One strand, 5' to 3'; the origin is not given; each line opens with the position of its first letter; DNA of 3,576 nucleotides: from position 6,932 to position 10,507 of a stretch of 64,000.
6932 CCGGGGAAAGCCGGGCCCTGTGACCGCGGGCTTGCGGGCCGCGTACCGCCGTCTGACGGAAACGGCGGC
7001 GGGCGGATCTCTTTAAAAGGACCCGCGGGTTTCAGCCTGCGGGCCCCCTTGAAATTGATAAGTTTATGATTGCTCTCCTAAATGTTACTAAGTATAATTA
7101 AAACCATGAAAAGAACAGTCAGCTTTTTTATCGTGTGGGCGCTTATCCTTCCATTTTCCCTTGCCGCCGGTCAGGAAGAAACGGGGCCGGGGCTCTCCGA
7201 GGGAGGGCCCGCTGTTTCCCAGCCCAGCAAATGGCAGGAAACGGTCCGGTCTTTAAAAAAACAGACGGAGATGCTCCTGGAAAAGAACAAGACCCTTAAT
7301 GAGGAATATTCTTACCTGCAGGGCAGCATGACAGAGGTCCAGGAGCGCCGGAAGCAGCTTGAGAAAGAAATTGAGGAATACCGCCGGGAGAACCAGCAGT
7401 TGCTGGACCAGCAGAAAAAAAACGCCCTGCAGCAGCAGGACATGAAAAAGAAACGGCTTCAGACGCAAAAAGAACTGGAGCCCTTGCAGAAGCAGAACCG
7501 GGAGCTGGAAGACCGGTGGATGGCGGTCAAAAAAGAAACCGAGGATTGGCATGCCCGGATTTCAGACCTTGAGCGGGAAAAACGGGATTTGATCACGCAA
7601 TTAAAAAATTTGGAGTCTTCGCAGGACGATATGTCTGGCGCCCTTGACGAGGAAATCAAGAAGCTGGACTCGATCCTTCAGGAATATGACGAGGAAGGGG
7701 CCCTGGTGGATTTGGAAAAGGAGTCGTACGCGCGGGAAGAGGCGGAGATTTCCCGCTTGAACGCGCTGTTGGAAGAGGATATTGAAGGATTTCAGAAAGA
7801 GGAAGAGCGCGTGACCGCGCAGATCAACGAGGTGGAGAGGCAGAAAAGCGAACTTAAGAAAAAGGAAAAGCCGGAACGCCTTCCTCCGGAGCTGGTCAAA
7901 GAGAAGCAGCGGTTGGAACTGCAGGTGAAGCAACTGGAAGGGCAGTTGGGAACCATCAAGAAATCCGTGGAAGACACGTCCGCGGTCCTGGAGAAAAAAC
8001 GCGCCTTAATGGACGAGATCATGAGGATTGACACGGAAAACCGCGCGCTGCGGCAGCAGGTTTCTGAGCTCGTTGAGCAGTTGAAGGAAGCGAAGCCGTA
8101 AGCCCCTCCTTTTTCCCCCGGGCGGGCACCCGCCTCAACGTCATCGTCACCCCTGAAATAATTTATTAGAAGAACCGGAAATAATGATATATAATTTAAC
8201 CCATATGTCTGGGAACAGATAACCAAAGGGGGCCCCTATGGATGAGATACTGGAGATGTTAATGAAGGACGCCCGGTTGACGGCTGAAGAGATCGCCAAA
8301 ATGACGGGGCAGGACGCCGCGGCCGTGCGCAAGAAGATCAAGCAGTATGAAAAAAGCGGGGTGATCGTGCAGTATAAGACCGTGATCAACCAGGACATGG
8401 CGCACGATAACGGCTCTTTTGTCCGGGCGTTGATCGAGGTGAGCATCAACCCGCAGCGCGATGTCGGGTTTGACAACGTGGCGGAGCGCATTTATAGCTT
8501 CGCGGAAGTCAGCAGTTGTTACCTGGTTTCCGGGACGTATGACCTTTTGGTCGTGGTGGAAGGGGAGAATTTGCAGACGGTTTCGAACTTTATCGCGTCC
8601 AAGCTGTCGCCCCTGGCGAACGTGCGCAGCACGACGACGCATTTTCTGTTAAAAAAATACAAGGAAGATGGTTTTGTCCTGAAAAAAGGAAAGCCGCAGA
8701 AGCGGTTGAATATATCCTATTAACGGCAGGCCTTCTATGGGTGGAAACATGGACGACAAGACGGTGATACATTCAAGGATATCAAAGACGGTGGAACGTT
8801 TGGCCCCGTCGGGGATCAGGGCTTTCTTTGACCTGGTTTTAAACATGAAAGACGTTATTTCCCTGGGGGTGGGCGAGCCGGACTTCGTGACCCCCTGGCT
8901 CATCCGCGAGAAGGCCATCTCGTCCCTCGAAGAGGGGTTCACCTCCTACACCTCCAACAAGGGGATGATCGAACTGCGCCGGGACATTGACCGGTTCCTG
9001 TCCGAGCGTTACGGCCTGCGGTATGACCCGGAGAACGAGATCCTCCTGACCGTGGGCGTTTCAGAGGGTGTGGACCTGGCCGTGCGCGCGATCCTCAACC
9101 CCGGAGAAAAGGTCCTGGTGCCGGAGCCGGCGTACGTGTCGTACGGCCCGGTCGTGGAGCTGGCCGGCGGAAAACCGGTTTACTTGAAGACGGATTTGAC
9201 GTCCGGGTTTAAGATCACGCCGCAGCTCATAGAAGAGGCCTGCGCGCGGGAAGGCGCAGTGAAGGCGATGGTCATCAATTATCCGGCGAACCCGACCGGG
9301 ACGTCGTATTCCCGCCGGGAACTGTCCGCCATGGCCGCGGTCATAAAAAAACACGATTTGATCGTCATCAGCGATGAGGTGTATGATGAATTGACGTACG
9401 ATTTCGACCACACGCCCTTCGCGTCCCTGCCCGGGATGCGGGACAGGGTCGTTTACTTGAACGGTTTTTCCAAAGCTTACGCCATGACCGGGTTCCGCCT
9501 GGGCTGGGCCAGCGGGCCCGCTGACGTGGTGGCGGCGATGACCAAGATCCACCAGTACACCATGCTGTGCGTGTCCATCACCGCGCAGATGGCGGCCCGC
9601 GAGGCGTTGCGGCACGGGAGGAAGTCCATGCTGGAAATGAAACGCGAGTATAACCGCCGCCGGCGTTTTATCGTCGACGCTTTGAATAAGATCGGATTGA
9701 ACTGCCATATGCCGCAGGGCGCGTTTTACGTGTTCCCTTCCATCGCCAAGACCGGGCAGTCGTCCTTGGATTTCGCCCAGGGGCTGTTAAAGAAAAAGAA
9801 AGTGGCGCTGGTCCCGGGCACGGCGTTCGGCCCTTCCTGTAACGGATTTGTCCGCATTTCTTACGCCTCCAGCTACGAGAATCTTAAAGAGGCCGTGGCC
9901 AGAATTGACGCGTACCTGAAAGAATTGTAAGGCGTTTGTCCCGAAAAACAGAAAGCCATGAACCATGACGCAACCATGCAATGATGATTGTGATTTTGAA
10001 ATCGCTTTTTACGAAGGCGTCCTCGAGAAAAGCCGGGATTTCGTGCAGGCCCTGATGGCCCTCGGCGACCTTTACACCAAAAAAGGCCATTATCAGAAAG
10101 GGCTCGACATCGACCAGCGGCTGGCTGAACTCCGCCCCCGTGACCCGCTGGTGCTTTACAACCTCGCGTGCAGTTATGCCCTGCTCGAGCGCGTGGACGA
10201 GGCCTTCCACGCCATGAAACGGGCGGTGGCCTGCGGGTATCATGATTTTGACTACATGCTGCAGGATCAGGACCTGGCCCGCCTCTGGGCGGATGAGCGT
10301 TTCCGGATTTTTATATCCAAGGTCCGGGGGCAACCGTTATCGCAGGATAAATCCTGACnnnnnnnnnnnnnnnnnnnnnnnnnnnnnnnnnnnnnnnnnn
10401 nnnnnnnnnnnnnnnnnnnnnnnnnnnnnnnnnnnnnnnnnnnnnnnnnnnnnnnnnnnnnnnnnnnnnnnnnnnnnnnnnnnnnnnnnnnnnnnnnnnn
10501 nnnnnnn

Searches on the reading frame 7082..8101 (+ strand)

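Call 87: search_protein_families(library=ncbifam, proteins=[window:7082-8101:+], max_evalue=0.001)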
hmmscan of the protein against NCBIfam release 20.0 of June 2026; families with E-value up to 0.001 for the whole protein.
window:7082-8101:+ (339 aa): 6 families
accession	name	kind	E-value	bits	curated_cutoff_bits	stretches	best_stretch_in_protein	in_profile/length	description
TIGR02169.1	SMC_prok_A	equivalog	4.3e-11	41.3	729.4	1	46-336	668-943/1165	chromosome segregation protein SMC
NF045487.1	ASRP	equivalog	1.4e-08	33.8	300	2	188-336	329-478/593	archaea-specific SMC-related protein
TIGR02168.1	SMC_prok_B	equivalog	5.7e-07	27.7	567.35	1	47-206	331-490/1181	chromosome segregation protein SMC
TIGR04523.1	Mplasa_alph_rch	subfamily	7.1e-07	27.5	270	1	49-261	331-546/745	helix-rich protein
TIGR04211.1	SH3_and_anchor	equivalog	7.1e-06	25.8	65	0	40-144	60-160/198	TIGR04211 family SH3 domain-containing protein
NF043058.1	T4SS_LegC2C7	subfamily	0.00096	18.2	350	0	225-332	122-224/348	LegC2/C7 family Dot/Icm T4SS effector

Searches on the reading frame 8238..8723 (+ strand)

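Call 87: search_protein_families(library=ncbifam, proteins=[window:8238-8723:+], max_evalue=0.001)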
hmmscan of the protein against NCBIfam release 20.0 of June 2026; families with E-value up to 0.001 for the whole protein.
window:8238-8723:+ (161 aa): 8 families
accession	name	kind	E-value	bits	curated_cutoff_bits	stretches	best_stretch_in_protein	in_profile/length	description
NF040947.1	trans_reg_LysM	equivalog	1.6e-18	66.8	180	1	3-141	7-136/136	HTH-type transcriptional regulator LysM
NF040820.1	trans_reg_LrpA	equivalog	3.2e-15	56.3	250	1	4-140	9-139/141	HTH-type transcriptional regulator LrpA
NF053758.1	ChrTpTrnRegChrS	equivalog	3.5e-14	52.9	250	1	3-143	18-152/158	chromate efflux transcriptional regulator ChrS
NF008370.0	PRK11169.1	equivalog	1.7e-13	50.6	233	1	3-146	18-158/164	leucine-responsive transcriptional regulator Lrp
NF008384.0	PRK11179.1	equivalog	1.2e-12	47.9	227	1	3-138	13-143/153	transcriptional regulator AsnC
NF041395.1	TranRegLrpA1_Halo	equivalog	3.2e-11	43.4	250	1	2-140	8-140/142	HTH-type transcriptional regulator LrpA1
NF041396.1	TranRegLrp_Halo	equivalog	9e-08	32.1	190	1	3-143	9-142/149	HTH-type transcriptional regulator Lrp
TIGR02702.1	SufR_cyano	equivalog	7.9e-05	22.4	178.8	1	2-53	4-54/208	iron-sulfur cluster biosynthesis transcriptional regulator SufR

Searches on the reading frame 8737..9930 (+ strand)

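Call 87: search_protein_families(library=ncbifam, proteins=[window:8737-9930:+], max_evalue=0.001)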
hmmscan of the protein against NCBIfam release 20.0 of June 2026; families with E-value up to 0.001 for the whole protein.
window:8737-9930:+ (397 aa): 73 families (the best 25 are shown)
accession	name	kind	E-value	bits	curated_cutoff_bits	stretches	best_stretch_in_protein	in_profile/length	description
NF005816.0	PRK07682.1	equivalog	1.6e-157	524.1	620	1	13-396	4-385/390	aminotransferase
NF005817.0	PRK07683.1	equivalog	4.6e-125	417.3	575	1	14-396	4-383/387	aminotransferase A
NF005588.0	PRK07309.1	equivalog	7.8e-118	393.8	576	1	12-396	4-388/391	pyridoxal phosphate-dependent aminotransferase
NF041091.1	asp_aminotase_Arch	equivalog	3.7e-102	342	550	1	36-395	25-376/376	aspartate aminotransferase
NF041364.1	GntC_guanitoxin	equivalog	5.7e-101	337.9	415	1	41-391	1-354/356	guanitoxin biosynthesis PLP-dependent (S)-gamma-hydroxy-L-arginine cyclodehydratase GntC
NF006229.0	PRK08361.1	equivalog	7.8e-89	298.4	624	1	17-396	12-390/391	aspartate aminotransferase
NF004975.0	PRK06348.1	equivalog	8.3e-86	288.4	549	1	29-391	20-380/384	pyridoxal phosphate-dependent aminotransferase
NF004770.0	PRK06108.1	subfamily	2.3e-85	286.8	422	1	9-396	7-394/396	pyridoxal phosphate-dependent aminotransferase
NF004769.0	PRK06107.1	equivalog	1e-82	278.1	617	1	30-395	25-399/402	aspartate transaminase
NF006514.0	PRK08960.1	equivalog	6.8e-79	265.5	554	1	36-396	30-387/388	pyridoxal phosphate-dependent aminotransferase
TIGR03540.1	DapC_direct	equivalog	8.4e-79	265.2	593.25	1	38-391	29-381/383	LL-diaminopimelate aminotransferase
NF005601.0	PRK07337.1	equivalog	9.5e-78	262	496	1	35-394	32-392/394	pyridoxal phosphate-dependent aminotransferase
NF005855.0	PRK07777.1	equivalog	1e-77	262.1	553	1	17-393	5-387/391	pyridoxal phosphate-dependent aminotransferase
NF006756.0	PRK09276.1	subfamily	7.9e-76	255.5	507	1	38-392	31-384/387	LL-diaminopimelate aminotransferase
NF006488.0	PRK08912.1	equivalog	1.1e-67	228.7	498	1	37-395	25-385/387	aminotransferase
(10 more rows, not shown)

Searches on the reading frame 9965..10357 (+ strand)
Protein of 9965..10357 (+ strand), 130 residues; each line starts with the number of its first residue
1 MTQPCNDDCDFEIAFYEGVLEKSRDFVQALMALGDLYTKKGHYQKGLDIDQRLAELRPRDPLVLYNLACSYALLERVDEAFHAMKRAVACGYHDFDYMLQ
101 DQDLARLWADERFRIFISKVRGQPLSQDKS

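Call 3: search_protein_families(library=pfam, proteins=[window:9965-10357:+], max_evalue=0.1)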
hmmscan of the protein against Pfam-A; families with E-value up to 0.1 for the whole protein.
window:9965-10357:+ (130 aa): 15 families
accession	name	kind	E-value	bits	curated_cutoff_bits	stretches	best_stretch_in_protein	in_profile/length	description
PF07719.23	TPR_2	-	1e-07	32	27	1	62-89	2-29/34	Tetratricopeptide repeat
PF13431.12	TPR_17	-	7.8e-07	29.3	24.4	1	52-80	4-32/34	Tetratricopeptide repeat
PF13432.12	TPR_16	-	2.1e-05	25.3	32.7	1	32-90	2-60/65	Tetratricopeptide repeat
PF13181.12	TPR_8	-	2.8e-05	24.4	25.7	0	63-88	3-28/34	Tetratricopeptide repeat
PF11846.14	Wzy_C_2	-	3e-05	24.5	28.5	1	29-89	115-174/191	Virulence factor membrane-bound polymerase, C-terminal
PF00515.34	TPR_1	-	8.4e-05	22.7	27.8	0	63-87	3-27/34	Tetratricopeptide repeat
PF13176.12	TPR_7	-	0.00013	22.3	27.9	1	29-60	1-32/36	Tetratricopeptide repeat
PF13424.12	TPR_12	-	0.00033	21.2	30.1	1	28-89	4-73/77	Tetratricopeptide repeat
PF22316.2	ABhydrolase-like_N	-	0.00035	20.8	27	1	64-117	39-95/106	A/B hydrolase-like, N-terminal domain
PF13371.12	TPR_9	-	0.00062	20.2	35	1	35-88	3-56/73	Tetratricopeptide repeat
PF13428.12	TPR_14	-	0.00072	20.5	23.5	1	28-68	2-42/44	Tetratricopeptide repeat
PF13414.12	TPR_11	-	0.0018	18.4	26.8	0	53-72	20-39/42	TPR repeat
PF12895.13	ANAPC3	-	0.0021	18.8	27.2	1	14-86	10-81/82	Anaphase-promoting complex, cyclosome, subunit 3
PF14559.12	TPR_19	-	0.0022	18.7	25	1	13-63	11-61/68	Tetratricopeptide repeat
PF13374.12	TPR_10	-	0.0045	17.4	27.5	0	64-90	5-31/42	Tetratricopeptide repeat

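Call 87: search_protein_families(library=ncbifam, proteins=[window:9965-10357:+], max_evalue=0.001)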
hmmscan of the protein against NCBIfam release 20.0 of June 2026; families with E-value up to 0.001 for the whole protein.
window:9965-10357:+ (130 aa): 5 families
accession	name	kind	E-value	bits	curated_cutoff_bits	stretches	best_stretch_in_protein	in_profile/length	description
NF047558.1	TPR_END_plus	domain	3.1e-15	55.9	32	1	64-116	2-54/56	TPR end-of-group domain-containing protein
NF040959.1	MamA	equivalog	1e-07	31.6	200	1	10-90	88-168/204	magnetosome protein MamA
TIGR02917.1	PEP_TPR_lipo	equivalog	0.00011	20.2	312.2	1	20-93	594-667/899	XrtA/PEP-CTERM system TPR-repeat protein PrsT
TIGR02552.1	LcrH_SycD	equivalog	0.00012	21.8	104.8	1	29-93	54-118/136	SycD/LcrH family type III secretion system chaperone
NF033920.0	C39_PA2778_fam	equivalog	0.00043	19.8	150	1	14-90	177-253/255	PA2778 family cysteine peptidase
